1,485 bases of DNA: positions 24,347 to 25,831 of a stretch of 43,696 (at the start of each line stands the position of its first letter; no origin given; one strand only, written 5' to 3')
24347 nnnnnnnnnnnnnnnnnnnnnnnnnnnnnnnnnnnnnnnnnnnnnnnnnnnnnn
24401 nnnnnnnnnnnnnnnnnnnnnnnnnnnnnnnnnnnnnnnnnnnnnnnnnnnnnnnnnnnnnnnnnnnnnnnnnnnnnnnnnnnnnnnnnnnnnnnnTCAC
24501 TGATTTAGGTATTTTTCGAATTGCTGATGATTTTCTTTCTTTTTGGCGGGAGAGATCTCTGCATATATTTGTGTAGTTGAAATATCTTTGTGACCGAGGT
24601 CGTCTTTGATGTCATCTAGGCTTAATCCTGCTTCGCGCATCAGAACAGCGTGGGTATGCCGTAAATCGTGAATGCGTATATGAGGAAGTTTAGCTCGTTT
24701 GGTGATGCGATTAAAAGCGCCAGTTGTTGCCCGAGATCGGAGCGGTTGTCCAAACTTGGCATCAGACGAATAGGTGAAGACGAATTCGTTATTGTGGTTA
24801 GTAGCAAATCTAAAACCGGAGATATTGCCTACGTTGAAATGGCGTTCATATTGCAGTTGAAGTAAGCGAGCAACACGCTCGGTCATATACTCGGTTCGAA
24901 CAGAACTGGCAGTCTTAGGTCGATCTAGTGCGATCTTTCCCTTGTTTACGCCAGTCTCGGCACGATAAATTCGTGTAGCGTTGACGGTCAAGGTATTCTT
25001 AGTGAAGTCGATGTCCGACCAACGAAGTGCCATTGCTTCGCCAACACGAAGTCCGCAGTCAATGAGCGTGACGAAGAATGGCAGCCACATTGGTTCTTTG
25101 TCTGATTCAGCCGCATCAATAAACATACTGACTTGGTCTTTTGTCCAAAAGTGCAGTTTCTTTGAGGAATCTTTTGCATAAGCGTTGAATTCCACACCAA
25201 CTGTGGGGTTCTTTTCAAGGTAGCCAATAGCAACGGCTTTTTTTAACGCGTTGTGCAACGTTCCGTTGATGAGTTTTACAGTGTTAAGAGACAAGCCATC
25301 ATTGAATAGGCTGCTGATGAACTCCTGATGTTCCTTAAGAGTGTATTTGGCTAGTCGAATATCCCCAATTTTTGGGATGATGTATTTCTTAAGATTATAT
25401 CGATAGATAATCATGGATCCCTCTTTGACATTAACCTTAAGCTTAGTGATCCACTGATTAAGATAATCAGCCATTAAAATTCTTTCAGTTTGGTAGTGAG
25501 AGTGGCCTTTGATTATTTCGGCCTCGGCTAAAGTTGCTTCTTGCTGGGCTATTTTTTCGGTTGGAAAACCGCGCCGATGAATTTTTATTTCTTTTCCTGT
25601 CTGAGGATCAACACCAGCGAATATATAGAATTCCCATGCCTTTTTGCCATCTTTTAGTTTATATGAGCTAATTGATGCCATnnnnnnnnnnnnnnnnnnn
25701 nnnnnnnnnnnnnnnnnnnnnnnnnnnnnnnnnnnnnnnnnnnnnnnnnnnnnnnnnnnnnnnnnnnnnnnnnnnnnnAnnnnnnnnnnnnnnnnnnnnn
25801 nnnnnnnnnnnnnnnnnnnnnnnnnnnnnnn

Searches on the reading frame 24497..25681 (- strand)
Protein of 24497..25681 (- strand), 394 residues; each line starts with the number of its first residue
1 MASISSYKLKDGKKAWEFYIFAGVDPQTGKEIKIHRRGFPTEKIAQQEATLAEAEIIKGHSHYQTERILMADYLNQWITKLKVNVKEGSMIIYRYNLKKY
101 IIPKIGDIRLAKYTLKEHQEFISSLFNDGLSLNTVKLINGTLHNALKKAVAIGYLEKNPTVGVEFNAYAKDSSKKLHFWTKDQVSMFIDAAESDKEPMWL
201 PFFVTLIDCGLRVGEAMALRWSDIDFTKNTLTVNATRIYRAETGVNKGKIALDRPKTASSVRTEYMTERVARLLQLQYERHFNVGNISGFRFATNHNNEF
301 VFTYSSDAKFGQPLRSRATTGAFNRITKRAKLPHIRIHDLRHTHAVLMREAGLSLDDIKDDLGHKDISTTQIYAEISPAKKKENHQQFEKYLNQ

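Call 3: search_protein_families(library=pfam, proteins=[window:24497-25681:-], max_evalue=0.1)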
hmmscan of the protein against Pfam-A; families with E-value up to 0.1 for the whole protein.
window:24497-25681:- (394 aa): 5 families
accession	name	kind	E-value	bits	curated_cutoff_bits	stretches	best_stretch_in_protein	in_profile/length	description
PF00589.27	Phage_integrase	-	3e-27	95.9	27.1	1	179-377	3-169/172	Phage integrase family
PF14659.12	Phage_int_SAM_3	-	8e-11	42.4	22.6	1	71-125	3-57/58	Phage integrase, N-terminal SAM-like domain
PF14657.12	Arm-DNA-bind_4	-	2.1e-08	34.1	22.3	1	16-58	2-44/47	Arm DNA-binding domain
PF13102.12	Phage_int_SAM_5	-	0.00056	20.7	22.3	1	72-159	4-92/98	Phage integrase SAM-like domain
PF22022.2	Phage_int_M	-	0.0051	17.5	27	1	75-160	6-90/96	Phage integrase central domain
